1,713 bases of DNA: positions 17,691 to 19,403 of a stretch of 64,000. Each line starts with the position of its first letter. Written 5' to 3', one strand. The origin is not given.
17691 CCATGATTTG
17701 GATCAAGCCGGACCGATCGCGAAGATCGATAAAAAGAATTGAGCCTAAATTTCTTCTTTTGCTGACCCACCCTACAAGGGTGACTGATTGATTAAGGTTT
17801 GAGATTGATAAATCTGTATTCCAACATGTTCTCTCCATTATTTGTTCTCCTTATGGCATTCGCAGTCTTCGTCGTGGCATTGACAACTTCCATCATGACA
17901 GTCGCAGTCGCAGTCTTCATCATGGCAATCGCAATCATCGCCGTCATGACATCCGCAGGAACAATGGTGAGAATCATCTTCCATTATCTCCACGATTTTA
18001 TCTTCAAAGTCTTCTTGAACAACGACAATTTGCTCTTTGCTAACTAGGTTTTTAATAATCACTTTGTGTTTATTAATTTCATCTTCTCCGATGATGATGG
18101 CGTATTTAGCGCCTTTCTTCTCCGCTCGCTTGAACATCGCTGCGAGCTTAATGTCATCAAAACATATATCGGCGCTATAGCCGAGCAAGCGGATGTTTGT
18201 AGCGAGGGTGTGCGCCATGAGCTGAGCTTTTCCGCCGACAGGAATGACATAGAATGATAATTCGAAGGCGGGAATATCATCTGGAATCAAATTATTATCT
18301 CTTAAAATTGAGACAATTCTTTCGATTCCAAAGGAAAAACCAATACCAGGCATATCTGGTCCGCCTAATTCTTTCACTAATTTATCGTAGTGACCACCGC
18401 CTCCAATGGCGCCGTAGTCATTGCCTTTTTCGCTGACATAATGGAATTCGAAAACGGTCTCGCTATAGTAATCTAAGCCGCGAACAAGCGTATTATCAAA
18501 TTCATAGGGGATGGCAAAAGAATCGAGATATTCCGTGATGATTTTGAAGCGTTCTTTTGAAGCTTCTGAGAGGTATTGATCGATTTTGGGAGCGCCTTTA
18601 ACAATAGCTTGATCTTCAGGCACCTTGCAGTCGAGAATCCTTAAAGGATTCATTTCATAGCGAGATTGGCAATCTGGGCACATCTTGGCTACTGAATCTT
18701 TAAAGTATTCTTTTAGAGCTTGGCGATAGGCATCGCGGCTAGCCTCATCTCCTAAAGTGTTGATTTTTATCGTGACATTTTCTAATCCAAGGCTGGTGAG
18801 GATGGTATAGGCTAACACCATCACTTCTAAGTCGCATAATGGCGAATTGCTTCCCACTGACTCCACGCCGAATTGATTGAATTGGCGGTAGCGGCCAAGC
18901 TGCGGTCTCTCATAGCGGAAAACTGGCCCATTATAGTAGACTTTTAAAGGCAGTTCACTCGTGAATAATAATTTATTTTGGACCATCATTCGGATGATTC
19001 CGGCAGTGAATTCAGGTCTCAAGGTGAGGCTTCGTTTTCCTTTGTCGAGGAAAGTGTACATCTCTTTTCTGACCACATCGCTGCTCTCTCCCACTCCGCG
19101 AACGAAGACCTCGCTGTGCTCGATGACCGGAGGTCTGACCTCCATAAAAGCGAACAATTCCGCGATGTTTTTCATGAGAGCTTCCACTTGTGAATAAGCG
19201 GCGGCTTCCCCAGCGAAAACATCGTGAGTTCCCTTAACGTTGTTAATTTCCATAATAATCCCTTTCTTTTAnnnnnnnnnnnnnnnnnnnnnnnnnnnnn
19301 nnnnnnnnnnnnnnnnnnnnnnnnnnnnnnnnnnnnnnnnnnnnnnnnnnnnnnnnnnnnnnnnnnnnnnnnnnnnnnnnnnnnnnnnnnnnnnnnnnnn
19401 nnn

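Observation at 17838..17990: Histidyl-tRNA synthetase carries a Cys/His/Asp-rich metal-binding-like C-terminal tail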

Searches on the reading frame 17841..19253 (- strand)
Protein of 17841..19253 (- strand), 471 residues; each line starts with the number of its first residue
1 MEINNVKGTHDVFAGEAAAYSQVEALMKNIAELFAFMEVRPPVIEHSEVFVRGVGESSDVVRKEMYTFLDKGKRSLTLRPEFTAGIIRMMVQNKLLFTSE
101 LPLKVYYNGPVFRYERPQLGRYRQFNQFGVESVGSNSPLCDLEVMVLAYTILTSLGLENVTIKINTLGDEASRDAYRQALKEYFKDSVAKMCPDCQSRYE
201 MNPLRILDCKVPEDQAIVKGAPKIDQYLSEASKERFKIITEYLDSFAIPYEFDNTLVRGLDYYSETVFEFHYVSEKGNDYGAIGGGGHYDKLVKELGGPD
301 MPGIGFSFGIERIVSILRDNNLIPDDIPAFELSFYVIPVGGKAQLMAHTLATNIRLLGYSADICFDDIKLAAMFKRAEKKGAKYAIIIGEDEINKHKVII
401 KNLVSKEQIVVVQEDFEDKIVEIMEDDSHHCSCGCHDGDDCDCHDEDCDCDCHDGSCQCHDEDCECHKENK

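Call 3: search_protein_families(library=pfam, proteins=[window:17841-19253:-], max_evalue=0.01)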
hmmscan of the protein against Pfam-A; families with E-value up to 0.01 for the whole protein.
window:17841-19253:- (471 aa): 4 families
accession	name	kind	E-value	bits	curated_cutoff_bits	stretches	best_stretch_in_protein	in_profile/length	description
PF13393.11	tRNA-synt_His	-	1.8e-43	149.4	25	1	8-313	1-308/308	Histidyl-tRNA synthetase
PF00587.30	tRNA-synt_2b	-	2.9e-14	53.9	29.3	1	66-320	1-178/179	tRNA synthetase class II core domain (G, H, P, S and T)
PF03129.25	HGTP_anticodon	-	3.3e-12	46.9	21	1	335-422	3-93/94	Anticodon binding domain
PF01409.25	tRNA-synt_2d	-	4.3e-06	26.8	19.8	1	20-158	19-157/246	tRNA synthetases class II core domain (F)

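Call 4: search_protein_families(library=ncbifam, proteins=[window:17841-19253:-], max_evalue=0.01)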
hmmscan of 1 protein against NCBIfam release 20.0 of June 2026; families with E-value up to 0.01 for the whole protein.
window:17841-19253:- (471 aa): 27 families (the best 25 are shown)
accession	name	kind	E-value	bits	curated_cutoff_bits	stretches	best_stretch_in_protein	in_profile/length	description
TIGR00442.1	hisS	equivalog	2.7e-136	454.8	286.75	1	5-410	2-403/406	histidine--tRNA ligase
TIGR00443.1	hisZ_biosyn_reg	equivalog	1.2e-49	169.1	271.65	1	11-317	2-312/314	ATP phosphoribosyltransferase regulatory subunit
NF009085.0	PRK12420.1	equivalog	4.3e-48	164.7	540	2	1-165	2-161/426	histidine--tRNA ligase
NF008942.0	PRK12292.2-5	equivalog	1.5e-32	112.8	643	2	4-165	10-167/434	ATP phosphoribosyltransferase regulatory subunit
NF008940.0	PRK12292.2-3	equivalog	5.8e-31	107.6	450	1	7-355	7-356/404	ATP phosphoribosyltransferase regulatory subunit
NF008941.0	PRK12292.2-4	equivalog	2.6e-30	105.7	447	1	8-320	12-327/393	ATP phosphoribosyltransferase regulatory subunit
NF008936.0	PRK12292.1-3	equivalog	2.9e-29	102.1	492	2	6-164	8-161/406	ATP phosphoribosyltransferase regulatory subunit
NF008953.0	PRK12295.1-6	equivalog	5.9e-29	101.2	384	2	22-165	15-149/384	ATP phosphoribosyltransferase regulatory subunit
NF008950.0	PRK12295.1-3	equivalog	6e-21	75.2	492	2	26-168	19-152/387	ATP phosphoribosyltransferase regulatory subunit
NF008938.0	PRK12292.1-6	equivalog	4.6e-20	71.9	833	2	5-165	8-161/420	ATP phosphoribosyltransferase regulatory subunit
NF008945.0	PRK12292.3-3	equivalog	9.8e-19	67.7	409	1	8-320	5-306/368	ATP phosphoribosyltransferase regulatory subunit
NF008939.0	PRK12292.2-1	equivalog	1e-16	60.7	335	1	2-320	2-325/391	ATP phosphoribosyltransferase regulatory subunit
NF008951.0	PRK12295.1-4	equivalog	6.5e-16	58.2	364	2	226-315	284-368/374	ATP phosphoribosyltransferase regulatory subunit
NF008943.0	PRK12292.3-1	equivalog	1.9e-15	56.8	690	1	56-159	69-171/403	ATP phosphoribosyltransferase regulatory subunit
NF008948.0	PRK12295.1-1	equivalog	5.4e-13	48.8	622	2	252-315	308-370/376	ATP phosphoribosyltransferase regulatory subunit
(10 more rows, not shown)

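Call 6: find_homologous_proteins(query=window:17841-19253:-, max_evalue=1e-20)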
Query window:17841-19253:- (471 aa): 8000 proteins with E <= 1e-20 among 8000 candidates; the best 120 are listed.
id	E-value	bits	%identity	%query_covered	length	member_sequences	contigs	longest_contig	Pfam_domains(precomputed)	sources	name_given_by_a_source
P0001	0.0e+0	1088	100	100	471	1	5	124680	PF13393.12,PF03129.26,PF01409.26,PF00587.31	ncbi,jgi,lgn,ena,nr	ncbi:MAG TPA: histidine--tRNA ligase [Bacilli bacterium]|nr:histidine--tRNA ligase [Bacilli bacteriu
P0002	1.2e-248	844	81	98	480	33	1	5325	PF13393.12,PF03129.26,PF00587.31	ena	-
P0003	3.3e-242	822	76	97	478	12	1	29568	PF13393.12,PF03129.26,PF01409.26,PF00587.31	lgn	-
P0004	1.4e-234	797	75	100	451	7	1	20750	PF13393.12,PF03129.26,PF00587.31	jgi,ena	-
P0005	2.7e-234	796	74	100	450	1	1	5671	PF13393.12,PF03129.26,PF01409.26,PF00587.31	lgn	-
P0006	1.6e-227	774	71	100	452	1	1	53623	PF13393.12,PF03129.26,PF00587.31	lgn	-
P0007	2.6e-211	720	69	96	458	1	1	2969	PF13393.12,PF03129.26,PF00587.31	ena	-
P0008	3.2e-211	720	71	91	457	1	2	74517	PF13393.12,PF03129.26,PF00587.31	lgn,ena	-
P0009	4.8e-211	720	72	91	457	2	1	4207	PF13393.12,PF03129.26,PF00587.31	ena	-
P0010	1.3e-210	718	70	96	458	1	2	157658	PF13393.12,PF03129.26,PF00587.31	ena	-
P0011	3.4e-209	713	69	90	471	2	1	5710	PF13393.12,PF03129.26,PF00587.31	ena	-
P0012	6.7e-209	712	65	99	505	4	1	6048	PF13393.12,PF03129.26,PF00587.31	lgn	-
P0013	9.7e-209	712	71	92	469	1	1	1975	PF13393.12,PF03129.26,PF00587.31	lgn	-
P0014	7.4e-208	709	70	94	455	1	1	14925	PF13393.12,PF03129.26,PF00587.31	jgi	-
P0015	1.8e-206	704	68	94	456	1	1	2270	PF13393.12,PF03129.26,PF01409.26,PF00587.31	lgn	-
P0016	1.2e-205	702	68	94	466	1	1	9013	PF13393.12,PF03129.26,PF00587.31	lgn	-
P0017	6.6e-205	699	67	95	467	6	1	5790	PF13393.12,PF03129.26,PF00587.31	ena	-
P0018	1.0e-203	695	70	90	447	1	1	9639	PF13393.12,PF03129.26,PF00587.31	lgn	-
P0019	2.9e-203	694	70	90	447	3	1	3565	PF13393.12,PF03129.26,PF00587.31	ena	-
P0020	3.4e-203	694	64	96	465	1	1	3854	PF13393.12,PF03129.26,PF00587.31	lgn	-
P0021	4.5e-203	693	69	92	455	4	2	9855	PF13393.12,PF03129.26,PF01409.26,PF00587.31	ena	-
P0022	1.4e-202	692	68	96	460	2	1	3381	PF13393.12,PF03129.26,PF00587.31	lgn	-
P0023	9.6e-202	689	66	96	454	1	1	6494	PF13393.12,PF03129.26,PF00587.31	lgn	-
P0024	9.6e-202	689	69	92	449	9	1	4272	PF13393.12,PF03129.26,PF00587.31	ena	-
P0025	1.7e-201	688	70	92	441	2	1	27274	PF13393.12,PF03129.26,PF00587.31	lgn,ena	-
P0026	3.6e-201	687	66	91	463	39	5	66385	PF13393.12,PF03129.26,PF00587.31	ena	-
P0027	4.7e-201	687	68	89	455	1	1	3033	PF13393.12,PF03129.26,PF00587.31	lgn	-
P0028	6.5e-201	686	69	93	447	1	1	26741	PF13393.12,PF03129.26,PF00587.31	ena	-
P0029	6.5e-201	686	70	92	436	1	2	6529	PF13393.12,PF03129.26,PF00587.31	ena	-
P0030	3.8e-200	684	70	90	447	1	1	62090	PF13393.12,PF03129.26,PF00587.31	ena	-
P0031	6.5e-200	683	66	94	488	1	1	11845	PF13393.12,PF03129.26,PF00587.31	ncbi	-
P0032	2.4e-199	681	63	93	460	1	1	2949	PF13393.12,PF03129.26,PF00587.31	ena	-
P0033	3.0e-199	681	66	96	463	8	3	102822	PF13393.12,PF03129.26,PF00587.31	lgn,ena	-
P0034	4.5e-199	680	68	89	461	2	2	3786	PF13393.12,PF03129.26,PF00587.31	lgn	-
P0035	1.5e-198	678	68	92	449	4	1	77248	PF13393.12,PF03129.26,PF00587.31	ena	-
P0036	2.0e-197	675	69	93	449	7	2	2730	PF13393.12,PF03129.26,PF00587.31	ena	-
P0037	2.5e-197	674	67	95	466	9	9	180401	PF13393.12,PF03129.26,PF00587.31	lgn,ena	-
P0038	2.8e-197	674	64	93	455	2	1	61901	PF13393.12,PF03129.26,PF01409.26,PF00587.31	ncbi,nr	ncbi:MAG: histidine--tRNA ligase [Bacilli bacterium]|nr:histidine--tRNA ligase [Bacilli bacterium]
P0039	3.0e-197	674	66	99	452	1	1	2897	PF13393.12,PF03129.26,PF00587.31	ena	-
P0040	9.4e-197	672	67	94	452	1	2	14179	PF13393.12,PF03129.26,PF00587.31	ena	-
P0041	1.1e-196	672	62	96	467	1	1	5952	PF13393.12,PF03129.26,PF00587.31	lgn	-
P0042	1.5e-196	672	65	91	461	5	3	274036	PF13393.12,PF03129.26,PF00587.31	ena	-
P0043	1.7e-196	672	64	100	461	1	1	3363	PF13393.12,PF03129.26,PF00587.31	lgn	-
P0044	2.1e-196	671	66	99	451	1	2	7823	PF13393.12,PF03129.26,PF00587.31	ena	-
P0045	3.8e-196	670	68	93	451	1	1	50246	PF13393.12,PF03129.26,PF00587.31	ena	-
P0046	3.9e-196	670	68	93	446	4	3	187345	PF13393.12,PF03129.26,PF00587.31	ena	-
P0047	4.1e-196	670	65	100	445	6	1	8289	PF13393.12,PF03129.26,PF00587.31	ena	-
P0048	4.4e-196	670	63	95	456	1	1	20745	PF13393.12,PF03129.26,PF00587.31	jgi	-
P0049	6.8e-196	670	65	96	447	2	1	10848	PF13393.12,PF03129.26,PF00587.31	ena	-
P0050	9.4e-196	669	64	99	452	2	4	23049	PF13393.12,PF03129.26,PF00587.31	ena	-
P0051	2.6e-195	668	66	98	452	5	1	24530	PF13393.12,PF03129.26,PF00587.31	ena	-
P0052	3.3e-195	667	69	90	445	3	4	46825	PF13393.12,PF03129.26,PF00587.31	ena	-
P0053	4.2e-195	667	65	95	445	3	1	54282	PF13393.12,PF03129.26,PF00587.31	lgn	-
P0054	4.6e-195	667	62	99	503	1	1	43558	PF13393.12,PF03129.26,PF00587.31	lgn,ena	-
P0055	4.8e-195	667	67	95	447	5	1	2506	PF13393.12,PF03129.26,PF00587.31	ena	-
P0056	5.3e-195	667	63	93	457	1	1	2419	PF13393.12,PF03129.26,PF01409.26,PF00587.31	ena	-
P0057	8.2e-195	666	66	92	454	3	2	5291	PF13393.12,PF03129.26,PF00587.31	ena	-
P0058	1.3e-194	665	67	93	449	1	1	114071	PF13393.12,PF03129.26,PF00587.31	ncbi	-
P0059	1.4e-194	665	67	92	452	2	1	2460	PF13393.12,PF03129.26,PF00587.31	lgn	-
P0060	1.6e-194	665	66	89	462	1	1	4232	PF13393.12,PF03129.26,PF00587.31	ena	-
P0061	1.6e-194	665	67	95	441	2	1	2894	PF13393.12,PF03129.26,PF00587.31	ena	-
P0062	2.3e-194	665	67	95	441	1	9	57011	PF13393.12,PF03129.26,PF00587.31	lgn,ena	-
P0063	2.6e-194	664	64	93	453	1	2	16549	PF13393.12,PF03129.26,PF01409.26,PF00587.31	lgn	-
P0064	2.8e-194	664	67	95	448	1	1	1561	PF13393.12,PF03129.26,PF00587.31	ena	-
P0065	3.3e-194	664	68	90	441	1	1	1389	PF13393.12,PF03129.26,PF00587.31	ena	-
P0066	4.1e-194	664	68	93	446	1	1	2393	PF13393.12,PF03129.26,PF00587.31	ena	-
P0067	5.8e-194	663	63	98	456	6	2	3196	PF13393.12,PF03129.26,PF00587.31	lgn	-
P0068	5.8e-194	663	66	95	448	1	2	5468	PF13393.12,PF03129.26,PF00587.31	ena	-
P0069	5.9e-194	663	64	96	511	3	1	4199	PF13393.12,PF03129.26,PF00587.31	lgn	-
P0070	1.1e-193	662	63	97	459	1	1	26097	PF13393.12,PF03129.26,PF00587.31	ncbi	-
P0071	1.2e-193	662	65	93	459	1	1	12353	PF13393.12,PF03129.26,PF00587.31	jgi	-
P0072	1.2e-193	662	67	93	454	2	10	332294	PF13393.12,PF03129.26,PF00587.31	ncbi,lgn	-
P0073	1.4e-193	662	68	91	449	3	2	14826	PF13393.12,PF03129.26,PF00587.31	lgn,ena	-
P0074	1.5e-193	662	65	98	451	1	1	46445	PF13393.12,PF03129.26,PF00587.31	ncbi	-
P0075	2.0e-193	661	66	95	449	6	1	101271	PF13393.12,PF03129.26,PF00587.31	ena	-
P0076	2.0e-193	661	64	99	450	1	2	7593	PF13393.12,PF03129.26,PF00587.31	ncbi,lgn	-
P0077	2.1e-193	661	65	100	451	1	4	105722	PF13393.12,PF03129.26,PF00587.31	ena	-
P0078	2.5e-193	661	68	90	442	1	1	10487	PF13393.12,PF03129.26,PF00587.31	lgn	-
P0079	3.5e-193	661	68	92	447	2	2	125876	PF13393.12,PF03129.26,PF00587.31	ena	-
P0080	3.7e-193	661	64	98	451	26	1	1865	PF13393.12,PF03129.26,PF00587.31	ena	-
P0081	5.0e-193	660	69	89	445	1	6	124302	PF13393.12,PF03129.26,PF00587.31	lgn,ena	-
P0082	5.5e-193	660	67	90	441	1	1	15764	PF13393.12,PF03129.26,PF00587.31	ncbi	-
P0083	6.5e-193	660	67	91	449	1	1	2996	PF13393.12,PF03129.26,PF00587.31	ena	-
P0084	6.5e-193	660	68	93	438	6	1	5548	PF13393.12,PF03129.26,PF00587.31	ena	-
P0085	7.2e-193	660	69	92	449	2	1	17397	PF13393.12,PF03129.26,PF00587.31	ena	-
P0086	7.3e-193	660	66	94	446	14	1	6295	PF13393.12,PF03129.26,PF00587.31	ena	-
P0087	7.4e-193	660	67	93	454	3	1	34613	PF13393.12,PF03129.26,PF00587.31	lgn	-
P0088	1.2e-192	659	66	95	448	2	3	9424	PF13393.12,PF03129.26,PF00587.31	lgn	-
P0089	1.2e-192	659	69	90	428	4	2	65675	PF13393.12,PF03129.26,PF00587.31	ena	-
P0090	1.3e-192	659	67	93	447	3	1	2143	PF13393.12,PF03129.26,PF00587.31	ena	-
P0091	1.4e-192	659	70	87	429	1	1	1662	PF13393.12,PF03129.26,PF00587.31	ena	-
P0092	1.5e-192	659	65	93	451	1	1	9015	PF13393.12,PF03129.26,PF01409.26,PF00587.31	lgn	-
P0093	1.7e-192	658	70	90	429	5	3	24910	PF13393.12,PF03129.26,PF00587.31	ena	-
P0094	1.8e-192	658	66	95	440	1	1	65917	PF13393.12,PF03129.26,PF00587.31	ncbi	-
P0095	2.0e-192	658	66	96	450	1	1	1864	PF13393.12,PF03129.26,PF00587.31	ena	-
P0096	2.2e-192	658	69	89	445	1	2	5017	PF13393.12,PF03129.26,PF00587.31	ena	-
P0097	2.2e-192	658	69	89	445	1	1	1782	PF13393.12,PF03129.26,PF00587.31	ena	-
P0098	3.5e-192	657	68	90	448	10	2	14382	PF13393.12,PF03129.26,PF00587.31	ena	-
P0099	3.5e-192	657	71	87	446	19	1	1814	PF13393.12,PF03129.26,PF00587.31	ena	-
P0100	3.9e-192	657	67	94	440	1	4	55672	PF13393.12,PF03129.26,PF00587.31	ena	-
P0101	4.3e-192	657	68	89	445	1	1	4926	PF13393.12,PF03129.26,PF00587.31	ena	-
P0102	4.4e-192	657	65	99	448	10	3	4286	PF13393.12,PF03129.26,PF00587.31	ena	-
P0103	5.6e-192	657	63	98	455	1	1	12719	PF13393.12,PF03129.26,PF00587.31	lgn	-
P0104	6.8e-192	656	66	95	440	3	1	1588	PF13393.12,PF03129.26,PF00587.31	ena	-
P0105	7.0e-192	656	64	94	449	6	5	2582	PF13393.12,PF03129.26,PF00587.31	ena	-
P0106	1.2e-191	656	68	89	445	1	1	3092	PF13393.12,PF03129.26,PF00587.31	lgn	-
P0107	1.2e-191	656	66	96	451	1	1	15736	PF13393.12,PF03129.26,PF00587.31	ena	-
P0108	1.2e-191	656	66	90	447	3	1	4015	PF13393.12,PF03129.26,PF00587.31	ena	-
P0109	1.5e-191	655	64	95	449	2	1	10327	PF13393.12,PF03129.26,PF00587.31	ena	-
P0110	1.6e-191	655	67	93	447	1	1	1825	PF13393.12,PF03129.26,PF00587.31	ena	-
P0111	1.6e-191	655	68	89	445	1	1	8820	PF13393.12,PF03129.26,PF00587.31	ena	-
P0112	2.4e-191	655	67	93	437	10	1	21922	PF13393.12,PF03129.26,PF00587.31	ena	-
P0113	3.2e-191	654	66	90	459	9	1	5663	PF13393.12,PF03129.26,PF00587.31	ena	-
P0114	3.4e-191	654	68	90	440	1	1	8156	PF13393.12,PF03129.26,PF00587.31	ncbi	-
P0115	3.7e-191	654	67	92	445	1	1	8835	PF13393.12,PF03129.26,PF00587.31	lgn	-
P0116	4.2e-191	654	65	92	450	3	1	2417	PF13393.12,PF03129.26,PF00587.31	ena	-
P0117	6.7e-191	653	67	93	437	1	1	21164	PF13393.12,PF03129.26,PF00587.31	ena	-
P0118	7.2e-191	653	64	95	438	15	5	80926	PF13393.12,PF03129.26,PF00587.31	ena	-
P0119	7.3e-191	653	67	93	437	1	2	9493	PF13393.12,PF03129.26,PF00587.31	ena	-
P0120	1.0e-190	653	67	91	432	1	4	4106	PF13393.12,PF03129.26,PF00587.31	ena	-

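Call 14: find_related_loci(query=A1, collection=genome_contigs, flank=4000)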
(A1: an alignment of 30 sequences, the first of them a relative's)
Query A1 (471 aa) in genome_contigs; peptide patterns used: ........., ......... (x = any residue, [..] = any of these).
600 stretches matched a pattern (row limit reached: there are more); 600 encode a relative of the query (tblastn E <= 1e-3); the best 80 are kept; 80 distinct loci.
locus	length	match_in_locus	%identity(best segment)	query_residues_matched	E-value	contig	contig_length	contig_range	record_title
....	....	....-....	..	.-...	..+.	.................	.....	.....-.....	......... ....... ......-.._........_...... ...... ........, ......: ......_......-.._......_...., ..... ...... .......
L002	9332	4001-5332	67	1-449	0e+0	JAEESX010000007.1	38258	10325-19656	MAG: Bacillales bacterium isolate Tb.RUG.392 NODE_3685_length_38258_cov_2.504917, whole genome shotgun sequence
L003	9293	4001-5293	69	1-436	0e+0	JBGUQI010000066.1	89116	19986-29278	MAG: Bacilli bacterium isolate ruminal_MAG_143 ruminal_MAG_143_contig_0066, whole genome shotgun sequence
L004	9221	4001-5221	67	1-408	0e+0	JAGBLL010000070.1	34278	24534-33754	MAG: Bacilli bacterium isolate RGIG9223 Water_deer_Rumen-2__c290675, whole genome shotgun sequence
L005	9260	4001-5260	66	3-423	0e+0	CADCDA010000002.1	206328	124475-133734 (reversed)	MAG: uncultured Erysipelotrichaceae bacterium isolate RUG14536 genome assembly, contig: RUG14536_asm_2, whole genome sho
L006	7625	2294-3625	60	1-445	0e+0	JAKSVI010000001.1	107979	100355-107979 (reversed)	MAG: Bacilli bacterium isolate Horse_feces355 MAG355_1, whole genome shotgun sequence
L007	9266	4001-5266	64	3-425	0e+0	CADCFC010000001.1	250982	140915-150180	MAG: uncultured Erysipelotrichaceae bacterium isolate RUG14596 genome assembly, contig: RUG14596_asm_1, whole genome sho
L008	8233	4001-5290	57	1-430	5e-164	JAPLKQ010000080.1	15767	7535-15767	MAG: Bacillota bacterium isolate LacPavin_0818_WC55_MAG_47_6 LacPavin_0818_WC55_scaffold_685088, whole genome shotgun se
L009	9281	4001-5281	52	3-431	6e-148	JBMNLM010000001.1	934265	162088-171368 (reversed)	MAG: Bacilli bacterium isolate SBF912LR0HQ0023 contig_28773, whole genome shotgun sequence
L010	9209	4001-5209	53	7-411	6e-145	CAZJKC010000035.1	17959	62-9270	MAG TPA_asm: uncultured Staphylococcaceae bacterium isolate SRP225648_co1_349 genome assembly, contig: NODE_7673_length_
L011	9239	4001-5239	53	3-416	7e-143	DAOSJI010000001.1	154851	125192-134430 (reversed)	MAG TPA_asm: Bacilli bacterium isolate AMR_MDS_1679 NODE_81_length_154851_cov_12.035137, whole genome shotgun sequence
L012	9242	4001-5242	52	6-420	4e-142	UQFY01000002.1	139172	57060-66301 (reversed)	uncultured Mollicutes bacterium isolate UMGS237 genome assembly, contig: NODE_13_length_139172_cov_5.501506, whole genom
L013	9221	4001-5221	68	1-408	0e+0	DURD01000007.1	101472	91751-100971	MAG TPA_asm: Erysipelotrichaceae bacterium isolate AS08sgBPME_6 28522_AS08, whole genome shotgun sequence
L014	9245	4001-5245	52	6-423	7e-140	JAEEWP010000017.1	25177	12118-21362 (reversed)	MAG: Bacillales bacterium isolate Tb.RUG.482 NODE_8024_length_25177_cov_1.138962, whole genome shotgun sequence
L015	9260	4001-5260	51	1-420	2e-139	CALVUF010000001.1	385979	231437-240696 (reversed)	MAG: uncultured Bacilli bacterium isolate BRZ_QG__bin63 genome assembly, contig: BRZ_QG__NODE_3_length_385979_cov_12.579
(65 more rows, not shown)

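Call 27: predict_structure(alignment_id=A1)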
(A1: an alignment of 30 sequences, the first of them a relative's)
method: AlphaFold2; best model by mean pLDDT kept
length: 471 residues; sequences in the alignment: 30
mean_pLDDT: 75.9   pTM: 0.69
mean pLDDT of the five models: 75.9, 75.7, 73.1, 72.5, 71.3
residues with pLDDT >= 90: 209; 70-90: 131; 50-70: 26; < 50: 105
segments of 3 or more residues with pLDDT < 50: 1-9, 43-84, 113-123, 429-471
pLDDT, mean of each block of 10 residues (from residue 1): 35 74 93 91 36 26 28 33 62 75 86 46 68 93 96 92 92 92 95 89 83 90 92 96 96 78 86 89 89 84 90 89 71 90 91 93 88 89 92 93 92 93 71 33 37 40 34 30
secondary structure, 60 per line:
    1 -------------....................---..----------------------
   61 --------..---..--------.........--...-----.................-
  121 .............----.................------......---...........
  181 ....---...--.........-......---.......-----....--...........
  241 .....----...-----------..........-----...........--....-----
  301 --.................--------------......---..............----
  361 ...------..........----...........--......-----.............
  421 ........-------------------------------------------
elements in order: H14-33 H84-92 E103-116 E121-133 H138-154 E161-166 H170-184 H193-201 H203-208 H212-218 H224-227 H230-245 E250-252 E264-273 E279-289 H292-295 E303-309 H310-319 E334-339 H343-356 E361-363 H370-379 E384-389 H390-394 E397-402 E408-412 H413-428

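Call 31: search_protein_representatives(protein=window:17841-19253:-)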
Query: 471 residues. Proteins with E-value up to 0.001 (for the whole library): 21700; up to 1e-10: 12119; up to 1e-30: 3176. The best 150 are listed.
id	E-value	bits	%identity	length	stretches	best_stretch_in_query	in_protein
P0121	3.9e-177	606.1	62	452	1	1-454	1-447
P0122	1.0e-146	505.8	50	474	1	6-469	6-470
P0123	2.2e-111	389.3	43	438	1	1-435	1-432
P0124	4.0e-111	388.4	44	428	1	4-415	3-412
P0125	1.9e-109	382.9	46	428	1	1-411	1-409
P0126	1.5e-108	379.9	45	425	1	4-416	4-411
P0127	6.9e-107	374.4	44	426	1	6-411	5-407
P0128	5.4e-106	371.5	43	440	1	7-438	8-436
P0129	1.5e-105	370.1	45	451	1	4-447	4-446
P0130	1.0e-103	364.0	44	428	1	1-415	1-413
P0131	1.4e-102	360.3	42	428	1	4-408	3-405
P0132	1.1e-101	357.3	42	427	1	2-427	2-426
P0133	1.6e-101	356.7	43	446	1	5-426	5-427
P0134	5.5e-101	355.0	43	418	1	6-411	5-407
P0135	7.5e-99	347.9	40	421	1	4-418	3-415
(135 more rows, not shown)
